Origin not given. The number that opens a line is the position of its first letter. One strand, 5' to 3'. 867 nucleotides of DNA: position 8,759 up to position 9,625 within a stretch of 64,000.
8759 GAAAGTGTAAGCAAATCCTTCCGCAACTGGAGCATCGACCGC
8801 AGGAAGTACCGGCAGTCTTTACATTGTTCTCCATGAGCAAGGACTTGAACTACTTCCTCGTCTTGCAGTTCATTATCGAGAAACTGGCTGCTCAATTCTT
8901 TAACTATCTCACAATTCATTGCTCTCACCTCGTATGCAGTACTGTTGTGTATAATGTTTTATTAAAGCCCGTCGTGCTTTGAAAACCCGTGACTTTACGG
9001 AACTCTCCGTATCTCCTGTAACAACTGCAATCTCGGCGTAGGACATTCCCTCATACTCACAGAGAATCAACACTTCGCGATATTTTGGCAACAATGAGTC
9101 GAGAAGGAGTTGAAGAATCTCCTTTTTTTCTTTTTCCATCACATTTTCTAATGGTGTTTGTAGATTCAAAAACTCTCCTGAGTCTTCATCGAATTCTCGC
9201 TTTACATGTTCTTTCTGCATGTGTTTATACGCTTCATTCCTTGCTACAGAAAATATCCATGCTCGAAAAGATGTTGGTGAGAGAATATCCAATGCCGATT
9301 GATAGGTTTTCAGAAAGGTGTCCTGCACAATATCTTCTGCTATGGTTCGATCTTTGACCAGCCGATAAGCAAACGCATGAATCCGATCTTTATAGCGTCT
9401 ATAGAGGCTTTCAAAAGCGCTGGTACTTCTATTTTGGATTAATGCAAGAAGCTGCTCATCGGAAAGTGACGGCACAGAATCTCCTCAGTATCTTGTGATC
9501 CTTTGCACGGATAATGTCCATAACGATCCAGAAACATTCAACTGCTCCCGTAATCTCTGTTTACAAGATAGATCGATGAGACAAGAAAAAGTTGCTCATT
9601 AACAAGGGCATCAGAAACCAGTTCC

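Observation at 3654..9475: Tandemly duplicated ECF sigma / zf-HC2 anti-sigma / CHASE2-like membrane protein modules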

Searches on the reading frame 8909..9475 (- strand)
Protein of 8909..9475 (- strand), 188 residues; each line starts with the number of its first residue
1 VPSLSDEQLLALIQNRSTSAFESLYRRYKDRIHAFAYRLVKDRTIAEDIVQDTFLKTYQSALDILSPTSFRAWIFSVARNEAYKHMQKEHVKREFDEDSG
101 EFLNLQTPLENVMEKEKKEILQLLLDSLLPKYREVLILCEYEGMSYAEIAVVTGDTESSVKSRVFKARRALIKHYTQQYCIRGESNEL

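Call 3: search_protein_families(library=pfam, proteins=[window:8909-9475:-], max_evalue=1)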
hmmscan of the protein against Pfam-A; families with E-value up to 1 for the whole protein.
window:8909-9475:- (188 aa): 4 families
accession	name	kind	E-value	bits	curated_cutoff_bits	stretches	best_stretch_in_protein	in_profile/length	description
PF08281.18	Sigma70_r4_2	-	4.8e-17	61.8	25.7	1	119-171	2-54/54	Sigma-70, region 4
PF04542.20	Sigma70_r2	-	2.1e-15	56.7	24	1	24-89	1-68/71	Sigma-70 region 2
PF04545.22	Sigma70_r4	-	2.8e-08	33.6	24.1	1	124-171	1-48/50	Sigma-70, region 4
PF07638.17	Sigma70_ECF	-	0.025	14.9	21.1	1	8-171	6-179/185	ECF sigma factor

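Call 4: search_protein_families(library=ncbifam, proteins=[window:8909-9475:-], max_evalue=1)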
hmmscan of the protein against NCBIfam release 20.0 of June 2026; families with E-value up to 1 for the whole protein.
window:8909-9475:- (188 aa): 104 families (the best 25 are shown)
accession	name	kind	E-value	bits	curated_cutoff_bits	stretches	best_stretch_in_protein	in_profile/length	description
TIGR02985.1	Sig70_bacteroi1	subfamily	7.5e-32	110.8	126.4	1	20-171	2-158/162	RNA polymerase sigma-70 factor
NF009166.1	PRK12513.1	equivalog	8.5e-31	107.2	206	1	3-171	6-182/193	RNA polymerase sigma factor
TIGR02950.1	SigM_subfam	subfamily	2.3e-30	105.6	147.95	1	21-174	2-157/159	RNA polymerase sigma factor, SigM family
NF058625.1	sigma_PG0214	equivalog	3.8e-29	101.6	130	1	19-178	4-164/170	GFO_1088 family ECF-type sigma factor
NF004113.0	PRK05602.1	equivalog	1.3e-27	96.7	208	1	4-176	30-202/211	RNA polymerase sigma factor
NF009168.0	PRK12515.1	subfamily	2.5e-26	92.4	236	1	4-173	7-177/189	RNA polymerase sigma factor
TIGR02937.1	sigma70-ECF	superfamily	5.6e-26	91.1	42.9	1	20-173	2-163/165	sigma-70 family RNA polymerase sigma factor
NF009171.0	PRK12518.1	equivalog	7.6e-26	91.1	208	1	4-178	12-187/191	RNA polymerase sigma factor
NF006930.0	PRK09415.1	subfamily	3.6e-25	88.8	198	1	17-174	14-174/179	RNA polymerase factor sigma C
NF009170.0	PRK12517.1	subfamily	6e-24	84.5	197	1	17-186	21-187/188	RNA polymerase sigma factor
NF008888.0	PRK11922.1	equivalog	7.5e-24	84.6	204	1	4-174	15-195/231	RNA polymerase sigma factor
NF007215.0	PRK09637.1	equivalog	1.1e-23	84.1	212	1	21-174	3-153/181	RNA polymerase sigma factor SigZ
TIGR02959.1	SigZ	equivalog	1.3e-23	83.7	168.65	1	26-173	2-146/170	RNA polymerase sigma factor SigZ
NF007227.0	PRK09645.1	subfamily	1.7e-23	83.5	202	1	17-174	11-169/177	sigma-70 family RNA polymerase sigma factor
TIGR02989.1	Sig-70_gvs1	subfamily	4e-23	82.1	124.55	1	20-172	2-155/158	RNA polymerase sigma-70 factor, Rhodopirellula/Verrucomicrobium family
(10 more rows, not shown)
